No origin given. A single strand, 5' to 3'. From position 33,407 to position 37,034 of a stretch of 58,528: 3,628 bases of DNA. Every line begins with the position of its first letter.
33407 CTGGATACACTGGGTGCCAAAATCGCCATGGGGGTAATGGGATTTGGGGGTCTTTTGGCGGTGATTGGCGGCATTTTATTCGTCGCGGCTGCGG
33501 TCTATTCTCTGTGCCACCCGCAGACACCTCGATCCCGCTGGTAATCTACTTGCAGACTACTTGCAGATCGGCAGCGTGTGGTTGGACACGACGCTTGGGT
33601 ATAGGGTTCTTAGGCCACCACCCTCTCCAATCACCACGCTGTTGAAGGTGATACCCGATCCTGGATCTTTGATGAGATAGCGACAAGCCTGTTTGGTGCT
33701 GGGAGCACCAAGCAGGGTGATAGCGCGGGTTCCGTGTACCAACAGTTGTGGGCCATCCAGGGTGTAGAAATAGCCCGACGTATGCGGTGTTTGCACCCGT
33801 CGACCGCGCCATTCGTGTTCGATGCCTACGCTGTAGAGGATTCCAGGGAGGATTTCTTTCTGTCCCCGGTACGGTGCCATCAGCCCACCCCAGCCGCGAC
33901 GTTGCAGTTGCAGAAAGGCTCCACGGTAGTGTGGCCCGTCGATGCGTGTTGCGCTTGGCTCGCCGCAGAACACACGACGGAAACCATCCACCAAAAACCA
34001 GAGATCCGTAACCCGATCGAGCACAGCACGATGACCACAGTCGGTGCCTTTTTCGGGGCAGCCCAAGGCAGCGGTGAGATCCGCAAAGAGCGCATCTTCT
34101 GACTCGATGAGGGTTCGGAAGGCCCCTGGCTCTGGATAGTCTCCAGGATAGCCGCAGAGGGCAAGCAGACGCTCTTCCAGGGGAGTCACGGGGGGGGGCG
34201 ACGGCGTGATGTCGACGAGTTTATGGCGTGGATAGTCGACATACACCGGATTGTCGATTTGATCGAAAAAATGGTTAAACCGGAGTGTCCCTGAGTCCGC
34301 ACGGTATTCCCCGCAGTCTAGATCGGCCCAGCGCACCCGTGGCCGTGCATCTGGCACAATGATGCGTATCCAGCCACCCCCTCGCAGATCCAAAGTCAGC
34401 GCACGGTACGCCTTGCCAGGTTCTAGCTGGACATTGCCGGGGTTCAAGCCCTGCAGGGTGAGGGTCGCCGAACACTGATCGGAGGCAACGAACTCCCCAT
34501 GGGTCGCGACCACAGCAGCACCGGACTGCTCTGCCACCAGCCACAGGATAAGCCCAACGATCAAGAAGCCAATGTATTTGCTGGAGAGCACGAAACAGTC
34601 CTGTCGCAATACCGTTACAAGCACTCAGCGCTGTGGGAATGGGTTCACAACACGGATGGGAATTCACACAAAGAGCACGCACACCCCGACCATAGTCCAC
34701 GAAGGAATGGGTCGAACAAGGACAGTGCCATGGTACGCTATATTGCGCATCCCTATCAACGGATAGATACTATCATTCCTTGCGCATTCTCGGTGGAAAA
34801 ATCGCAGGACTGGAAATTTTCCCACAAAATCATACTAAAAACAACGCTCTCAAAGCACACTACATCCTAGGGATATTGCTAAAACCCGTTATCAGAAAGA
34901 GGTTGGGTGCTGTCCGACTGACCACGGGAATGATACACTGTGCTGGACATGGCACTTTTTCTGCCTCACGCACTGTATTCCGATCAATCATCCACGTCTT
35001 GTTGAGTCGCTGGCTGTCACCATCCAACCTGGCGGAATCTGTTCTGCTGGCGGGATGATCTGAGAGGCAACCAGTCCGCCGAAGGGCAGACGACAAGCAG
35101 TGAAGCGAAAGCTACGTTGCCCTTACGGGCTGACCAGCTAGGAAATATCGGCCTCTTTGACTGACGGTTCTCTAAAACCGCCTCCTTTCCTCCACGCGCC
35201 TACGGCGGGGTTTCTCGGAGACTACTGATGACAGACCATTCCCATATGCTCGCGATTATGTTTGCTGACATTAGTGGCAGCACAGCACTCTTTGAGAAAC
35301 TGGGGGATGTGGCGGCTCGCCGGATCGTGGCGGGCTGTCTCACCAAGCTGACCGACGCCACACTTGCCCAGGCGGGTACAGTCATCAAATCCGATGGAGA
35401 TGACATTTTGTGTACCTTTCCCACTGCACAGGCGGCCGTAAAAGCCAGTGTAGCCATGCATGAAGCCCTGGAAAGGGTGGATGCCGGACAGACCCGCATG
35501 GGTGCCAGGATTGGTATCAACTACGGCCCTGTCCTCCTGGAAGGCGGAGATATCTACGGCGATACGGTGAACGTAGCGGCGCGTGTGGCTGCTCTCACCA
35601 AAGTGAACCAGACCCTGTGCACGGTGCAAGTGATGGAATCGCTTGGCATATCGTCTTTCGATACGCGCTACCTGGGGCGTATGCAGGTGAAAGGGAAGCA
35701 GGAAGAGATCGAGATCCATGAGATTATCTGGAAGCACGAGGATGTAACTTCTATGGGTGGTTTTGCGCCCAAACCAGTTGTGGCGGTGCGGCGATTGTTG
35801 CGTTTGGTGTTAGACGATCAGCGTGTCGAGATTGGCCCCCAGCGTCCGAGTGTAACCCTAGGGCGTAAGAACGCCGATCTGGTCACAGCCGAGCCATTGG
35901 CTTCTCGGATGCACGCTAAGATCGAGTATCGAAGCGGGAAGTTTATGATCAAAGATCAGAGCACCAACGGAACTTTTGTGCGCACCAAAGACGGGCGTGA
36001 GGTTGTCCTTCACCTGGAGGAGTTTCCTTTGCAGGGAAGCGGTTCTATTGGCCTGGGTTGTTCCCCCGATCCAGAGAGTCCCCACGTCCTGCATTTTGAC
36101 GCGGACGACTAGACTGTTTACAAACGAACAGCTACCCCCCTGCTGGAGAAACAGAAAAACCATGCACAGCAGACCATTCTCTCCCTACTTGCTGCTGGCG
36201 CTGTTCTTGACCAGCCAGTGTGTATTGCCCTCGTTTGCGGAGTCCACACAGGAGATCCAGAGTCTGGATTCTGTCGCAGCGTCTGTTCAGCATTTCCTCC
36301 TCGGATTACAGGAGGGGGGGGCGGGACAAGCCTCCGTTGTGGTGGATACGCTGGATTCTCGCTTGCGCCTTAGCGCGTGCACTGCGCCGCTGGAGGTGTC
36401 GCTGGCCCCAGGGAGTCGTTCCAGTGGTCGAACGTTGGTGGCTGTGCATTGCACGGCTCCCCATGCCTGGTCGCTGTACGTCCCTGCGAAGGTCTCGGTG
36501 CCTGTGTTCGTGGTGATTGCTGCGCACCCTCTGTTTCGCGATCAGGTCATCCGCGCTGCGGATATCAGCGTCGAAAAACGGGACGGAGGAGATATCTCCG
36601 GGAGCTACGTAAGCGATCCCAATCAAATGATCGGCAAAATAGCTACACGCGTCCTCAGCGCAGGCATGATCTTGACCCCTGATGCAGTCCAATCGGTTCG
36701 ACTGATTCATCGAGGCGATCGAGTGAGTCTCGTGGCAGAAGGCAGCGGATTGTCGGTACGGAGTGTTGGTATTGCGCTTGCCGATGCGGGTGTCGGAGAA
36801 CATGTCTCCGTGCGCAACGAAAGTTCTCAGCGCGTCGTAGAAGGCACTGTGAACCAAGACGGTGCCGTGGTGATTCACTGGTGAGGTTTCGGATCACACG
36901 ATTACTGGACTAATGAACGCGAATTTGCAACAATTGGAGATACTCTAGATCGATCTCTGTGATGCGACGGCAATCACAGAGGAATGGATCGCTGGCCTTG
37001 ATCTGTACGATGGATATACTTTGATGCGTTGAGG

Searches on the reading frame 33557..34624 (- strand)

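Call 7: search_protein_families(library=pfam, proteins=[window:33557-34624:-], max_evalue=0.00001)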
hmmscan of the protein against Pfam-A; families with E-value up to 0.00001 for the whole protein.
window:33557-34624:- (355 aa): 1 family
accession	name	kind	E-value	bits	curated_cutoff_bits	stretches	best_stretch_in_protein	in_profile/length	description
PF14436.11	EndoU_bacteria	-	1.5e-09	38.7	25.3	1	213-344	3-128/129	Bacterial EndoU nuclease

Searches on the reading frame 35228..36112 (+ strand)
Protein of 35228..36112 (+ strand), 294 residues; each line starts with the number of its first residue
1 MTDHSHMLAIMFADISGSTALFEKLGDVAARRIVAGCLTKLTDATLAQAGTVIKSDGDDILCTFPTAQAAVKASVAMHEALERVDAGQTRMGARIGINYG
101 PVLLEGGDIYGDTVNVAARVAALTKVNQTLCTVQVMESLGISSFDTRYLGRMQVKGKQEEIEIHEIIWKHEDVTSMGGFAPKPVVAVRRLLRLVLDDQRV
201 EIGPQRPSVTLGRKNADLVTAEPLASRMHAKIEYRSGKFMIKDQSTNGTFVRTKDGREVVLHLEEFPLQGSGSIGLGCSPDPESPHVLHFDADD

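Call 7: search_protein_families(library=pfam, proteins=[window:35228-36112:+], max_evalue=0.00001)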
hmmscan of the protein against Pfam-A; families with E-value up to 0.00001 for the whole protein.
window:35228-36112:+ (294 aa): 2 families
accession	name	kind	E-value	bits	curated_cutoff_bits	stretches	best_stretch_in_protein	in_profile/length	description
PF00211.25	Guanylate_cyc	-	1.3e-15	57.9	21.9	1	7-160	8-176/183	Adenylate and Guanylate cyclase catalytic domain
PF00498.31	FHA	-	1.8e-10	41.5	20.7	1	209-256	1-51/67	FHA domain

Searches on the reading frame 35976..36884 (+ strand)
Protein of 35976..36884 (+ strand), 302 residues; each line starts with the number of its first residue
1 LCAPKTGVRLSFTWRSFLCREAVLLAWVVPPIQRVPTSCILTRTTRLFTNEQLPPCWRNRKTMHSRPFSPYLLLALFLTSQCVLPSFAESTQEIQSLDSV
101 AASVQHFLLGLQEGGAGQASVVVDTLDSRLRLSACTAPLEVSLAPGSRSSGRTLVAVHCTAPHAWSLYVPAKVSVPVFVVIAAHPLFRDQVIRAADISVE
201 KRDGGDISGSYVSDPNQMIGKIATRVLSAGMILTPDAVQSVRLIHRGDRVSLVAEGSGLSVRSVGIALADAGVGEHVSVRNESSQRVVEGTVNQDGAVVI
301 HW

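Call 7: search_protein_families(library=pfam, proteins=[window:35976-36884:+], max_evalue=0.00001)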
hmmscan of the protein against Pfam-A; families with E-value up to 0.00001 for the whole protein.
window:35976-36884:+ (302 aa): 3 families
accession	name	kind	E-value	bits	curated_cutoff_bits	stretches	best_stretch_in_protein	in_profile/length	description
PF13144.11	ChapFlgA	-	7.7e-29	100.7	23.8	1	179-299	3-121/122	Chaperone for flagella basal body P-ring formation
PF17656.6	ChapFlgA_N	-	2.1e-16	60.5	27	1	103-175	4-77/77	FlgA N-terminal domain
PF08666.17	SAF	-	6.1e-08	33.5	21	1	179-238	3-62/63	SAF domain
